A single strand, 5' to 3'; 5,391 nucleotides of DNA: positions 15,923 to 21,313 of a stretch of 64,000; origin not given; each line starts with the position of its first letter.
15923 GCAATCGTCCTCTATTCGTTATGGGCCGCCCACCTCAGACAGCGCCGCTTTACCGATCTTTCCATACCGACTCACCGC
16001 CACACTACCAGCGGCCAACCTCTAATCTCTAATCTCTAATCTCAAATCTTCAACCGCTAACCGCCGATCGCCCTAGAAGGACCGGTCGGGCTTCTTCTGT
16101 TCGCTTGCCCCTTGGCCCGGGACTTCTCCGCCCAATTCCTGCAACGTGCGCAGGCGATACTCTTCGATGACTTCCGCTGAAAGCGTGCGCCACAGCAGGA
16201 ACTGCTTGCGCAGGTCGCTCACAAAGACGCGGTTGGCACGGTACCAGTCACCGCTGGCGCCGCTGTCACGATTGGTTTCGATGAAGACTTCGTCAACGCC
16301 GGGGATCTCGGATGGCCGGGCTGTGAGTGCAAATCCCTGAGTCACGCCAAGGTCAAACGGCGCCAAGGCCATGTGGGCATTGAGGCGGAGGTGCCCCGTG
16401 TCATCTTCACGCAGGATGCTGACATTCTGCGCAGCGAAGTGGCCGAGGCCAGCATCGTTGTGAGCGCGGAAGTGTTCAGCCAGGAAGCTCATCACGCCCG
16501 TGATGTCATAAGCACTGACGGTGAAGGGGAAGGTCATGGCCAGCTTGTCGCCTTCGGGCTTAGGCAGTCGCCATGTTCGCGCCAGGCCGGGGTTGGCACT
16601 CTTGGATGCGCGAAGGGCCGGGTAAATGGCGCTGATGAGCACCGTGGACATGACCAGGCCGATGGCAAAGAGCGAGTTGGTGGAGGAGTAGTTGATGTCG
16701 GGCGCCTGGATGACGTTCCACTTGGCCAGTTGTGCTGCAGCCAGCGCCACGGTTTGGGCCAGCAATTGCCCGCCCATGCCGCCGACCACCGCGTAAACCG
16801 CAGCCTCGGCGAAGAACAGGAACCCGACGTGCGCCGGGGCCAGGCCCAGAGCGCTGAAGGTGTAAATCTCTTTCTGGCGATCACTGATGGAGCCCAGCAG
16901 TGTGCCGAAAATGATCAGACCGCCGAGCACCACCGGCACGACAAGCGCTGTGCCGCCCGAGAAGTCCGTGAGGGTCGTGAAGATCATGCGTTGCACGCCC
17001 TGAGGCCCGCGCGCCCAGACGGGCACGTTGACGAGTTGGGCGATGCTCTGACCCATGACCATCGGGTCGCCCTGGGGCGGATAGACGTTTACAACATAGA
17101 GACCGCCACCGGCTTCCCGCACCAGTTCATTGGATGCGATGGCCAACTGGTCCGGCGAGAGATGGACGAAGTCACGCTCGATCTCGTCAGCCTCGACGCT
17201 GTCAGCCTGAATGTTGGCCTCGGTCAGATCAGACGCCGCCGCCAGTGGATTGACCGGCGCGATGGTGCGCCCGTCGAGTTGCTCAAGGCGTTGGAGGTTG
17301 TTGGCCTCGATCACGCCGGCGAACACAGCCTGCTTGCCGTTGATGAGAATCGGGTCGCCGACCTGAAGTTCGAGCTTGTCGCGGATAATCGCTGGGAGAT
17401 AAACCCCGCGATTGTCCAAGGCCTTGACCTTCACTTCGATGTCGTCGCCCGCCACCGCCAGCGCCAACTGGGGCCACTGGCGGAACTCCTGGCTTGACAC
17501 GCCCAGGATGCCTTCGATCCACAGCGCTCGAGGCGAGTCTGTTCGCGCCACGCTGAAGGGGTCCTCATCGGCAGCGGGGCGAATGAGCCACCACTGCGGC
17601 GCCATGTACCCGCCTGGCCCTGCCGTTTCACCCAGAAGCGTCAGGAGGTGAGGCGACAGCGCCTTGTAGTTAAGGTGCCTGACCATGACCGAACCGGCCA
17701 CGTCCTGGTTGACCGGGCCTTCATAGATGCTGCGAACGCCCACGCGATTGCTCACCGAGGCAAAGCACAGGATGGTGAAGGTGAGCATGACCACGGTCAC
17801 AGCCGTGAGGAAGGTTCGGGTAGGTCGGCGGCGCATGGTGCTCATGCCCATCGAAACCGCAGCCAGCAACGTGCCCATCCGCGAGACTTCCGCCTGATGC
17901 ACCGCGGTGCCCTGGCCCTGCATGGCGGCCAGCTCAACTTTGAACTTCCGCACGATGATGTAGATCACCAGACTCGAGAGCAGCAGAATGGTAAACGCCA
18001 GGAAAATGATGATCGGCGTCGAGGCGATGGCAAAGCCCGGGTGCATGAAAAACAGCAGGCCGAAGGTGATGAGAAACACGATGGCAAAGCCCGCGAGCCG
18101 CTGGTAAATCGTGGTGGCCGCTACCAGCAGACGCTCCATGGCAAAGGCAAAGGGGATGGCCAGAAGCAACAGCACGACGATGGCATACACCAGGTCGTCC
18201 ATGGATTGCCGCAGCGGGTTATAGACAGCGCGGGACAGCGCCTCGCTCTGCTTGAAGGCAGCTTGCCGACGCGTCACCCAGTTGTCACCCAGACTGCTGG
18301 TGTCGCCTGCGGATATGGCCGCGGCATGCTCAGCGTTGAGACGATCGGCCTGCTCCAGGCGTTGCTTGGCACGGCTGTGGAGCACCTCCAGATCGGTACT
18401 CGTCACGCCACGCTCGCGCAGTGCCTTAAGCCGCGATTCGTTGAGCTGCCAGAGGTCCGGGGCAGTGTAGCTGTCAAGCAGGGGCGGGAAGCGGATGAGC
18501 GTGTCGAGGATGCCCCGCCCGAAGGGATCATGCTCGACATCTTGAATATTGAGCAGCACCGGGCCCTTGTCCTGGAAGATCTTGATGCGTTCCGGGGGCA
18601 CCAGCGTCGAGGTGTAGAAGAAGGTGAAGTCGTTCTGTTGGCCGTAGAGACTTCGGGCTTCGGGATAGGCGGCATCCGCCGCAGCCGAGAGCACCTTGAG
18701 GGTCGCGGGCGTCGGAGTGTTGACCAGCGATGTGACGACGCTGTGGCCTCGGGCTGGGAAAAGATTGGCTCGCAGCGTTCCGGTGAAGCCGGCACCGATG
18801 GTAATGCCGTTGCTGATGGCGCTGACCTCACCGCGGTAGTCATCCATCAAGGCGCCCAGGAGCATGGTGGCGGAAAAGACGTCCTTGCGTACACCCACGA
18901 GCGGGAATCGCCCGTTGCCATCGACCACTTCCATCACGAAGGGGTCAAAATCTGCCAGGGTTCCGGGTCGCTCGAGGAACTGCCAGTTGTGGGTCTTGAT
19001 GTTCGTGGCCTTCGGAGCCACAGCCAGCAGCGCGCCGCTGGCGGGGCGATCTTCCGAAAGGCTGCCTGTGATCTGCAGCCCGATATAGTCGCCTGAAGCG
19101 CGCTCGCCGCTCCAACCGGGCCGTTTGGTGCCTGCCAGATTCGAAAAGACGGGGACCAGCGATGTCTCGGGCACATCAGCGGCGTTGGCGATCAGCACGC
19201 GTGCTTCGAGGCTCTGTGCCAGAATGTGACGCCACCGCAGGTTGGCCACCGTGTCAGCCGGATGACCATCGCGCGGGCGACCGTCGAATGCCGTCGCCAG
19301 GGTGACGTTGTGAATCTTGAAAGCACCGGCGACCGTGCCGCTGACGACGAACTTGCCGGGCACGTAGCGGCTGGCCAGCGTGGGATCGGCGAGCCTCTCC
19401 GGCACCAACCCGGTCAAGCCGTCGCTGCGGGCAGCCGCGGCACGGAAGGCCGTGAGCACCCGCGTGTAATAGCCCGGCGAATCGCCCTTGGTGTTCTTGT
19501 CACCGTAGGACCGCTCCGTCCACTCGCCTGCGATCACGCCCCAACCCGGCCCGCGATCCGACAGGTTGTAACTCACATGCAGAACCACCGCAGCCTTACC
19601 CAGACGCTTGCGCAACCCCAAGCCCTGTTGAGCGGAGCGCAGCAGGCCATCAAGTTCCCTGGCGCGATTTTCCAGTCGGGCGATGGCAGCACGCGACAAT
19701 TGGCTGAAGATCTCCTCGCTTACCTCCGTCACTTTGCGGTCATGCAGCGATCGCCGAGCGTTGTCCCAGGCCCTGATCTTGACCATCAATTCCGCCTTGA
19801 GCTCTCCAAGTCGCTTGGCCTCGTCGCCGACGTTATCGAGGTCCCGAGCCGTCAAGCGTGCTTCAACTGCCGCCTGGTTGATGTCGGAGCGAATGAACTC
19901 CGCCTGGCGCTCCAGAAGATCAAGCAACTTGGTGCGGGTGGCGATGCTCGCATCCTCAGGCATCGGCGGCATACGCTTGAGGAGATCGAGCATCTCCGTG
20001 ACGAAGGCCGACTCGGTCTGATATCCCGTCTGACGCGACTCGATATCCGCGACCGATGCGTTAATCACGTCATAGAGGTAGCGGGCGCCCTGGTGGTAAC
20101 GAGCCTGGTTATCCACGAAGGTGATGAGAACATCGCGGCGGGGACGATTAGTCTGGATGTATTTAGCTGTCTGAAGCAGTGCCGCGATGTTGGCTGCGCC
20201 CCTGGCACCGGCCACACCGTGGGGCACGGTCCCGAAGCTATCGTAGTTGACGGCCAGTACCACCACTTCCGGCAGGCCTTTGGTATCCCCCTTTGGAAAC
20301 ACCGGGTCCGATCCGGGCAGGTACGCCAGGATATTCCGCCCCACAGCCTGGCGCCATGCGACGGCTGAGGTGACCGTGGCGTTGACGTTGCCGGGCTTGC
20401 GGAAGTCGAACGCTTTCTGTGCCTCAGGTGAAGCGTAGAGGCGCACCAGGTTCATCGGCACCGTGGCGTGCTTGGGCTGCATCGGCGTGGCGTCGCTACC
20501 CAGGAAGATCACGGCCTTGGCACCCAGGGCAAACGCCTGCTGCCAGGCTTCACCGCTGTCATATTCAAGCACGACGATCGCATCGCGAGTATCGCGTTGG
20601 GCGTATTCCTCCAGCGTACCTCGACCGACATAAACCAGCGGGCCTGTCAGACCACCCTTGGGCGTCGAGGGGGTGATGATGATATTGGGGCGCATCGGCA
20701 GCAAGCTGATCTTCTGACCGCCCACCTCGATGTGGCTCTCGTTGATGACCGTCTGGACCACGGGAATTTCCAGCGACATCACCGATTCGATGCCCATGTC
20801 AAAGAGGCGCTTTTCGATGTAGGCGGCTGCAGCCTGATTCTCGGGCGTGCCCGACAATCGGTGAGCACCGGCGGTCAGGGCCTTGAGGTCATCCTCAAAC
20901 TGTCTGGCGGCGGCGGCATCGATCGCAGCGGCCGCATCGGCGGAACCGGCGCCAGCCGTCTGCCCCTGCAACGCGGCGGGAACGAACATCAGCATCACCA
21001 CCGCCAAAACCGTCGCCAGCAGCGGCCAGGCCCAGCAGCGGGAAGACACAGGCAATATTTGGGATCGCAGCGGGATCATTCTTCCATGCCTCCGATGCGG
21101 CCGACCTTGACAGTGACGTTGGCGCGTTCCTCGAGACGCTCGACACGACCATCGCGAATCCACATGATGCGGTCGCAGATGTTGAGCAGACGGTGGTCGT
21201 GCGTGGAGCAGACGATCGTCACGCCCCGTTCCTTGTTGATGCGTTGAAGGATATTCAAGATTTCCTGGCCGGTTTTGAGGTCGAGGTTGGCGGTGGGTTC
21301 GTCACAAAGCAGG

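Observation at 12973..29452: Uncharacterised eight-gene envelope cluster: two MacB-type ATPases, two FtsX permeases, two large polytopic membrane proteins, a PqqD-like protein and an unknown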

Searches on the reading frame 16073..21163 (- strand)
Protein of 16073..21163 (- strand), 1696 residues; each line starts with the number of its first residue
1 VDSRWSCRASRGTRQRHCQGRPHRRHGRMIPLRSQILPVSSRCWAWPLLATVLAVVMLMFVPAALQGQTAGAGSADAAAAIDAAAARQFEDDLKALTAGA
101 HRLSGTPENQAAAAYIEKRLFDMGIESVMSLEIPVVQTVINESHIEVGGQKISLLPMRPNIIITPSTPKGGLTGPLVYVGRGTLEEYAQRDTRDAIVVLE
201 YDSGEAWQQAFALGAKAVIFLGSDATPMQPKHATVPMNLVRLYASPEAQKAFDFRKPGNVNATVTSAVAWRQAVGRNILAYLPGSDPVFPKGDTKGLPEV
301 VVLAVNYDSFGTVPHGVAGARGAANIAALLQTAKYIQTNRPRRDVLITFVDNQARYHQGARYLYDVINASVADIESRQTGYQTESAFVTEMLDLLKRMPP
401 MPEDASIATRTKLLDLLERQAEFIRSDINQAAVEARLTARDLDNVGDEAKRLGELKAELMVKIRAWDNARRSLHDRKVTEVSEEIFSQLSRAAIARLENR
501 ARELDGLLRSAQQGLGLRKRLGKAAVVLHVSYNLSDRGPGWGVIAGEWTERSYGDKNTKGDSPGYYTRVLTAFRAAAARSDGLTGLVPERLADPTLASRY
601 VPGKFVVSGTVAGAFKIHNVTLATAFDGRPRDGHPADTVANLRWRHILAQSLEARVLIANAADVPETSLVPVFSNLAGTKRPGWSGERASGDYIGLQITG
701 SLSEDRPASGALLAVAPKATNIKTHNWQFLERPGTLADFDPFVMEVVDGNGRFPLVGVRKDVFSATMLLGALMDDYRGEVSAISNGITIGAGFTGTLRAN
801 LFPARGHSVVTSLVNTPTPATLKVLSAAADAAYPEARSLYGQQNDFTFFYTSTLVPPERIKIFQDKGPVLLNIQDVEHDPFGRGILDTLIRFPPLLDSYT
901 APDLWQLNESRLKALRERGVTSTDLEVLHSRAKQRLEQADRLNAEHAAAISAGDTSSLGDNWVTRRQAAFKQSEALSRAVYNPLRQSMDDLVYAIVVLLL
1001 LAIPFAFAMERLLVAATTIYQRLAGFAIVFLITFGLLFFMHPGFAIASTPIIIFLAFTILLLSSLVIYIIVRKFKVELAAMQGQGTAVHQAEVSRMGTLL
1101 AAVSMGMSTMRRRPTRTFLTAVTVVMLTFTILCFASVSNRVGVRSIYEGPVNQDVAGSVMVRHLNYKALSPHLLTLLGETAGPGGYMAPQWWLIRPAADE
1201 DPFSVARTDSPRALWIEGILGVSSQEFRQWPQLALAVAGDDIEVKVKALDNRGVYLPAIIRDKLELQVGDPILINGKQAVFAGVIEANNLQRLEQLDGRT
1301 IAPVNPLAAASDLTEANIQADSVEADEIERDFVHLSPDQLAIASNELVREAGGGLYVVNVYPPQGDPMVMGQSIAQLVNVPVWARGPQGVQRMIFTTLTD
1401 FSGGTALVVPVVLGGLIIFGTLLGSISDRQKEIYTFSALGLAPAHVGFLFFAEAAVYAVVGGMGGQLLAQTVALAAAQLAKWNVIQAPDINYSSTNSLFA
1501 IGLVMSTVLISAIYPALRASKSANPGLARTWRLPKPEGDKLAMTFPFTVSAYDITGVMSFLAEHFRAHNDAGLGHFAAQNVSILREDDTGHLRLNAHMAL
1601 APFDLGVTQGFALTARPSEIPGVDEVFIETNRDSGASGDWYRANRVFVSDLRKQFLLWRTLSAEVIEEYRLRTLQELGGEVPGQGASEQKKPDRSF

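Call 3: search_protein_families(library=pfam, proteins=[window:16073-21163:-], max_evalue=0.01)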
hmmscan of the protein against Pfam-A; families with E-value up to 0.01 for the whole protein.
window:16073-21163:- (1696 aa): 2 families
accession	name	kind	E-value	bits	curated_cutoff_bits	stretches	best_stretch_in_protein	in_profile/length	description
PF02687.27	FtsX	-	1.6e-08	35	25.5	1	1406-1521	3-117/120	FtsX-like permease C-terminal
PF04389.22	Peptidase_M28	-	0.0051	17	21.3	1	293-365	9-78/193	Peptidase family M28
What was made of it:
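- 16073..21079 (-): Giant 1668-aa membrane protein: N-terminal anchor, 915-aa ectodomain, 3-TM bundle, one complete FtsX unit, and a conserved cytoplasmic C-terminal domain. Pfam FtsX 2e-8 and weak M28 (call 3).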

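Call 4: search_protein_families(library=ncbifam, proteins=[window:16073-21163:-], max_evalue=0.01)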
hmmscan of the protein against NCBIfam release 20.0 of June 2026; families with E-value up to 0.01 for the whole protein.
window:16073-21163:- (1696 aa): 1 family
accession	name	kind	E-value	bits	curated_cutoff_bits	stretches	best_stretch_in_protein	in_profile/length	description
TIGR03434.1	ADOP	subfamily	1.5e-06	26.6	622.3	1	1423-1523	294-394/803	ADOP family duplicated permease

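Call 33: search_solved_structures(query=window:16073-21079:-, max_evalue=1)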
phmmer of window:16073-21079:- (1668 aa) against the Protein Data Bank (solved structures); distinct sequences matched with E-value up to 1: 11.
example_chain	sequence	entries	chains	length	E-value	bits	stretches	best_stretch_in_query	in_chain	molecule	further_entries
5xu1_M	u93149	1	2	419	9.6e-05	22.9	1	1380-1493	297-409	ABC transporter permeae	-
9w37_A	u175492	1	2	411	0.0016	18.9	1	1376-1494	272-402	LolF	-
9w35_A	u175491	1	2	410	0.0018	18.8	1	1376-1494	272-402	LolF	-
9w2w_A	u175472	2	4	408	0.0025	18.2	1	1376-1493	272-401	LolF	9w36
9o9x_C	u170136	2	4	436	0.018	15.4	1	1381-1494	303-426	ABC transporter permease YtrF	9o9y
5lil_A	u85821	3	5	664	0.064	13.6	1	1380-1447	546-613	Macrolide export ATP-binding/permease protein MacB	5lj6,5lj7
5gko_A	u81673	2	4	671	0.066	13.5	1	1375-1494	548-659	Macrolide export ATP-binding/permease protein MacB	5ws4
2j1d_G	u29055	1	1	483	0.12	12.7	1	250-424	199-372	DISHEVELED-ASSOCIATED ACTIVATOR OF MORPHOGENESIS 1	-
2z6e_A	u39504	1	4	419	0.12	12.7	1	250-424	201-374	Disheveled-associated activator of morphogenesis 1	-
5nik_J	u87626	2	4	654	0.22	11.8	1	1378-1448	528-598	Macrolide export ATP-binding/permease protein MacB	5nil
1ehi_A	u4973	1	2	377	0.93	9.7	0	9-70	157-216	D-ALANINE:D-LACTATE LIGASE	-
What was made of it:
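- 16607..17821 (-): Giant FtsX unit (aa 1087-1491): TM5, a 260-aa periplasmic domain, TM6-8. Pfam FtsX and PDB hits 5xu1_M, LolF, YtrF, MacB (calls 3, 33).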

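Call 39: find_homologous_proteins(query=window:16073-21079:-, max_evalue=1e-10)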
Query window:16073-21079:- (1668 aa): 72 proteins with E <= 1e-10 among 8000 candidates.
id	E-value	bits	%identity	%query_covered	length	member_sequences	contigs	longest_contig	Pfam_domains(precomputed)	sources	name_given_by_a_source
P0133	0.0e+0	3717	100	100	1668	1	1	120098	PF02687.28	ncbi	-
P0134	0.0e+0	2901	80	96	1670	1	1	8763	PF02687.28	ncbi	-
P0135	0.0e+0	1999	63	77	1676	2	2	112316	PF02687.28,PF04389.23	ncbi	ncbi:MAG: FtsX-like permease family protein [Phycisphaeraceae bacterium]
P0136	0.0e+0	1649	52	96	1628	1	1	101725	PF02687.28,PF04389.23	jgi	jgi:hypothetical protein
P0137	0.0e+0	1618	50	96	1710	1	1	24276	PF02687.28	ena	-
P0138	0.0e+0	1579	49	95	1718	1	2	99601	PF02687.28,PF04389.23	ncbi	ncbi:MAG: FtsX-like permease family protein [Phycisphaeraceae bacterium]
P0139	0.0e+0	1579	50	95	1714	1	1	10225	PF02687.28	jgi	jgi:hypothetical protein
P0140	0.0e+0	1570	49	96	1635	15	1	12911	PF02687.28,PF04389.23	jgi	-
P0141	0.0e+0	1562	50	96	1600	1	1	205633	PF02687.28,PF04389.23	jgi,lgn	jgi:hypothetical protein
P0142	0.0e+0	1560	48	96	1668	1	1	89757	PF02687.28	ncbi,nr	ncbi:MAG: hypothetical protein IT443_11675 [Phycisphaeraceae bacterium]|nr:hypothetical protein [Phy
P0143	0.0e+0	1558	49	97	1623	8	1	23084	PF02687.28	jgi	jgi:hypothetical protein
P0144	0.0e+0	1553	49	98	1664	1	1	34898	PF02687.28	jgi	jgi:hypothetical protein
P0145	0.0e+0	1520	48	95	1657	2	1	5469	PF02687.28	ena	-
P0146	0.0e+0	1518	48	96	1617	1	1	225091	PF02687.28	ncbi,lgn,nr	ncbi:hypothetical protein DB346_00720 [Verrucomicrobia bacterium LW23]|nr:hypothetical protein DB346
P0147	0.0e+0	1515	49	96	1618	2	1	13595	PF02687.28,PF04389.23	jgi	-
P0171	1.4e-270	919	40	55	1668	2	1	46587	PF02687.28,PF04389.23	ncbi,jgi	-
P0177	5.1e-266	904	35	97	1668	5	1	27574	PF02687.28,PF04389.23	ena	-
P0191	1.6e-239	816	36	71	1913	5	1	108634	PF02687.28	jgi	-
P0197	3.9e-129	450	30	46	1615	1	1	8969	PF02687.28,PF12704.15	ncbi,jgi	jgi:hypothetical protein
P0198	5.0e-129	450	31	41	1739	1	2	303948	PF02687.28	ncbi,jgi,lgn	jgi:hypothetical protein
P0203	3.6e-107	377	29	46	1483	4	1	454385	PF02687.28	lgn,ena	-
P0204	1.7e-81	292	33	17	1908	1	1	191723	PF02687.28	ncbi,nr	ncbi:MAG: FtsX-like permease family protein [Planctomycetes bacterium]|nr:FtsX-like permease family 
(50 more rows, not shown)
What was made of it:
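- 16073..21079 (-): 72 homologues of 1483-1913 aa (call 39).
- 16607..17821 (-): One homologue carries MacB_PCD, PF12704 (call 39).
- On Type VII ABC transporter (MacB/FtsX superfamily): One giant homologue carries MacB_PCD (call 39).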

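Call 55: search_protein_families(library=padloc, proteins=[window:16073-21079:-], max_evalue=0.001)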
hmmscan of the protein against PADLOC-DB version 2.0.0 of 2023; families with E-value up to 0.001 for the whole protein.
window:16073-21079:- (1668 aa): 2 families
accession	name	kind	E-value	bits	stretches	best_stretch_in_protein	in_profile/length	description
PDLC01991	CARF_m8--CARF_LolE_TM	-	4.3e-50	168.7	1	960-1541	70-599/810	-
PDLC01990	CARF_m8--CARF_Beta-galactosidase_LolE_TM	-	1.3e-20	70.4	1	1001-1538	1081-1573/1791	-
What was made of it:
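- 16073..21079 (-): The region 960-1541 matches PADLOC PDLC01991 'CARF_m8--CARF_LolE_TM' at 4e-50 (call 55).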

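Call 86: find_encoding_contigs(protein=P0198, flank=10000, max_places=1)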
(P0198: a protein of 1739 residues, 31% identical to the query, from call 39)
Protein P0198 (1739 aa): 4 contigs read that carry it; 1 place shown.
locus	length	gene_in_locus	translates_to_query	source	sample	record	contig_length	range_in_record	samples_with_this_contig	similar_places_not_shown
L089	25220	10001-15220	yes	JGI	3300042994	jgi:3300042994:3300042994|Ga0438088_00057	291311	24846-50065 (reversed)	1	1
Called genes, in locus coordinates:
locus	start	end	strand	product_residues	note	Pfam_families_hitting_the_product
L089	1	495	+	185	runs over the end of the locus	PF01765:RRF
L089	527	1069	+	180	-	-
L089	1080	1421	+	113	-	-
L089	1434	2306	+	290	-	PF01255:Prenyltransf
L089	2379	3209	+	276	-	-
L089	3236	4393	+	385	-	PF02670:DXP_reductoisom, PF08436:DXP_redisom_C, PF13288:DXPR_C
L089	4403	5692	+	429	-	PF02163:Peptidase_M50, PF00595:PDZ, PF13180:PDZ_2, PF14685:PDZ_Tricorn (weak), PF17820:PDZ_6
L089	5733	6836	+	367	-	PF04551:GcpE, PF26540:GcpE_C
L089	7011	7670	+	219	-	PF00583:Acetyltransf_1, PF13508:Acetyltransf_7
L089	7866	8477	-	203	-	-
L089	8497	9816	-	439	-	PF08245:Mur_ligase_M, PF27239:FOL3_C, PF02875:Mur_ligase_C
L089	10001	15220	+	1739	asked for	PF02687:FtsX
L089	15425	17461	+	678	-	-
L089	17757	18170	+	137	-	-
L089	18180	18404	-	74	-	-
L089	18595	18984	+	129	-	PF10070:DabA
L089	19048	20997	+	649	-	PF10070:DabA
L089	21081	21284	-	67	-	-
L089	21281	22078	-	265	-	-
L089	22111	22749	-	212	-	PF00300:His_Phos_1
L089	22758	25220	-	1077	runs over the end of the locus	PF13185:GAF_2 (weak), PF00512:HisKA, PF02518:HATPase_c, PF00072:Response_reg, PF00989:PAS, PF08448:PAS_4, PF00512:HisKA, PF02518:HATPase_c, +4 more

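Call 87: find_encoding_contigs(protein=P0204, flank=10000, max_places=1)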
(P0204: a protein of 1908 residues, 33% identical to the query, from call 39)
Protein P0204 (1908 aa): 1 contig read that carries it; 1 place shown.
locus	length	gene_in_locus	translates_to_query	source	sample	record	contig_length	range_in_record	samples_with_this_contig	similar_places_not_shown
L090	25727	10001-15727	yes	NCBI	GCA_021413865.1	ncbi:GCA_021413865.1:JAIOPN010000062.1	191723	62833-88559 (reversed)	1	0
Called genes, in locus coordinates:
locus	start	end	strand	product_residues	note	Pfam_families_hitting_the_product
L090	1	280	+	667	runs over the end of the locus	PF13520:AA_permease_2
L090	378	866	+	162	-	PF00581:Rhodanese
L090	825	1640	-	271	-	-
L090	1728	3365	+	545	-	PF00919:UPF0004, PF04055:Radical_SAM, PF01938:TRAM (weak)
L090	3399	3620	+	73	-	PF15919:HicB_lk_antitox (weak), PF21748:UPF0150 (weak)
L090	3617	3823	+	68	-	PF07927:HicA_toxin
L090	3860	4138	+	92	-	-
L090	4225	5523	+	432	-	-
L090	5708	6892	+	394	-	PF01244:Peptidase_M19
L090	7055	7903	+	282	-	PF00005:ABC_tran, PF02463:SMC_N (faint)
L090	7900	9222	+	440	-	PF02687:FtsX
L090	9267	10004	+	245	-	PF00005:ABC_tran, PF02463:SMC_N (faint), PF13304:AAA_21 (faint)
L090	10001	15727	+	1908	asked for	PF02687:FtsX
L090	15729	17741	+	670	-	-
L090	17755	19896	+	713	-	PF20581:DUF6785, PF20580:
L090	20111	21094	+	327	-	-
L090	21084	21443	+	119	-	PF05402:PqqD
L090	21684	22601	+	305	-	PF01075:Glyco_transf_9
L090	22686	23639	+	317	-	PF02401:LYTB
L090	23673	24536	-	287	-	PF02633:Creatininase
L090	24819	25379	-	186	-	-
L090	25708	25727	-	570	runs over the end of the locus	PF00460:Flg_bb_rod, PF22692:LlgE_F_G_D1, PF07559:FlgE_D2, PF06429:Flg_bbr_C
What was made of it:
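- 21076..21873 (-): ABC ATPase 1 (LolD/MacB/DarD type), whose stop overlaps the giant's start (ATGA). The same 4-nt overlap with the giant's start occurs in L090 (call 87).
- In L090 the other ATPase gene overlaps the start of the FtsX gene (call 87).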

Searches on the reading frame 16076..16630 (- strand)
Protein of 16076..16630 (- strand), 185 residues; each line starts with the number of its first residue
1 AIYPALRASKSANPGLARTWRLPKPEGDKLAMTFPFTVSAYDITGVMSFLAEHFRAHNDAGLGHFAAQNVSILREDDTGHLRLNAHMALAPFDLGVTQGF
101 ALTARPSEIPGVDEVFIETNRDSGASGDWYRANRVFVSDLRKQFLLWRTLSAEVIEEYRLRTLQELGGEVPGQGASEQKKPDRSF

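Call 71: search_solved_structures(query=A4, max_evalue=10, show_alignments=1)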
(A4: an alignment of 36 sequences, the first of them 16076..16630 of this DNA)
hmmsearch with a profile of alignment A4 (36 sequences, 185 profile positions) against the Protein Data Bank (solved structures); distinct sequences matched with E-value up to 10: 1.
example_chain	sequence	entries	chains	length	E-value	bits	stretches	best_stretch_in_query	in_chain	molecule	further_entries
9iho_c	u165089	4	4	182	1.9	11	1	15-63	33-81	BA75_00589T0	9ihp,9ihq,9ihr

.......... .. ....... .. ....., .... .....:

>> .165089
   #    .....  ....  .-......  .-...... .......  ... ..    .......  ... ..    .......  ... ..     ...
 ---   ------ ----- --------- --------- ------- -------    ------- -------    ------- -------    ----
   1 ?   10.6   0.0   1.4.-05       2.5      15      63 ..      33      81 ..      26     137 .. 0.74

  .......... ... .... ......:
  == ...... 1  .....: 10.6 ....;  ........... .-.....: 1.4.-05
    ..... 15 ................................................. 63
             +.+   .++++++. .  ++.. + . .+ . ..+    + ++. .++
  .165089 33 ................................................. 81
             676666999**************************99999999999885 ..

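Call 73: search_protein_families(library=padloc, proteins=[window:16076-16630:-], max_evalue=10)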
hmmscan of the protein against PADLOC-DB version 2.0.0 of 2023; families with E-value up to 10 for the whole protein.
window:16076-16630:- (185 aa): 2 families
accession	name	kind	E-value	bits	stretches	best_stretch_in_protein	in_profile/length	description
PDLC01991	CARF_m8--CARF_LolE_TM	-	0.00039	16.7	1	2-58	541-599/810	-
PDLC01990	CARF_m8--CARF_Beta-galactosidase_LolE_TM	-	0.034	9.3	1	1-56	1518-1574/1791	-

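Call 94: search_protein_families(library=pfam, alignment_id=A4, max_evalue=5)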
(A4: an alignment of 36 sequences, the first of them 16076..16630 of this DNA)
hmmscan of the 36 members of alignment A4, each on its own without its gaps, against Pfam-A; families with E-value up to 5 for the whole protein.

A. member 1, window:16076-16630:- (185 aa): 0 families

B. families by the number of members that match (of 36 scanned): 5 families
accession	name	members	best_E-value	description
PF00607.25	Gag_p24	2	0.022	gag protein p24 N-terminal domain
PF22284.1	DUF6961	1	0.021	Family of unknown function (DUF6961)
PF01329.24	Pterin_4a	1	0.1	Pterin 4 alpha carbinolamine dehydratase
PF02281.22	Dimer_Tnp_Tn5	1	0.14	Transposase Tn5 dimerisation domain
PF01370.27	Epimerase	1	0.15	NAD dependent epimerase/dehydratase family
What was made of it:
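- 16076..16606 (-): Giant cytoplasmic C-terminal domain (aa 1492-1668), strongly conserved and of unknown fold. No PDB match (call 71), no Pfam match (call 94), and no match to positions 600-810 of the PADLOC CARF_m8 profile (call 73).
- On CARF_m8-LolE family (PADLOC): No PDB or Pfam hit (calls 71, 94).
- Tried and rejected: 36 homologues gave nothing (call 94).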
